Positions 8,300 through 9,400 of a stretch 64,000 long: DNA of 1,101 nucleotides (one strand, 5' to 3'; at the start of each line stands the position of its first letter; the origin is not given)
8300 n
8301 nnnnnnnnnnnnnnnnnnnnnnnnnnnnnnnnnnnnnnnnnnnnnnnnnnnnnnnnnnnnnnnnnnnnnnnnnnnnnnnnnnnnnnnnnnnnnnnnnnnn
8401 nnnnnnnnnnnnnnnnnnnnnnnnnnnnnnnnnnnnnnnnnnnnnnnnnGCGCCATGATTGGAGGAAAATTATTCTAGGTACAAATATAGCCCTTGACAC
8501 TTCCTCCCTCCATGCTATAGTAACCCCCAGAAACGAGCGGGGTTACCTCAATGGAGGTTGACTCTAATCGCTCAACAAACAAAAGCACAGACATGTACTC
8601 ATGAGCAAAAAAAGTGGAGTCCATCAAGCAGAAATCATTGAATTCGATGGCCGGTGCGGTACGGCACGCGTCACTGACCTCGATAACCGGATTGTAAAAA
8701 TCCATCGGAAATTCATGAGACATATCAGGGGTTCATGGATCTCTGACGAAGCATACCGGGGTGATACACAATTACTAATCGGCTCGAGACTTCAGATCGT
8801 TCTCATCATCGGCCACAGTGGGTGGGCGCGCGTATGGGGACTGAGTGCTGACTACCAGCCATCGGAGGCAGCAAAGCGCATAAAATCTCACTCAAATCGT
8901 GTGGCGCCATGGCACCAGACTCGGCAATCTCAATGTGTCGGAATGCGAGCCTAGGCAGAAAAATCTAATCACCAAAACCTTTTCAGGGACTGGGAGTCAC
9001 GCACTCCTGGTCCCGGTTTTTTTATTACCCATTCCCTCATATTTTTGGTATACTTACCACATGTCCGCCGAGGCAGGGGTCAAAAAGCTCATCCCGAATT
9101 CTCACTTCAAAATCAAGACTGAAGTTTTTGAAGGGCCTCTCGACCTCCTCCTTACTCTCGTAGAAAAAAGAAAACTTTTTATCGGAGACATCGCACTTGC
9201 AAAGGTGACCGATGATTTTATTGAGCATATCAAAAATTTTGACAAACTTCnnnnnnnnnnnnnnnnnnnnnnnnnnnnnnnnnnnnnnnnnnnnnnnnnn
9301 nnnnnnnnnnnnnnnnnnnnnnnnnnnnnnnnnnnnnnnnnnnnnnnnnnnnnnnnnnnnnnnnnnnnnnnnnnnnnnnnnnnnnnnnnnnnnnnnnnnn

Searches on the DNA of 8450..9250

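Call 43: search_rna_families(source=window, start=8450, end=9250, threshold=evalue, max_evalue=1)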
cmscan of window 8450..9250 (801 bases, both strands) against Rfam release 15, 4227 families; matches with E-value up to 1: 0.
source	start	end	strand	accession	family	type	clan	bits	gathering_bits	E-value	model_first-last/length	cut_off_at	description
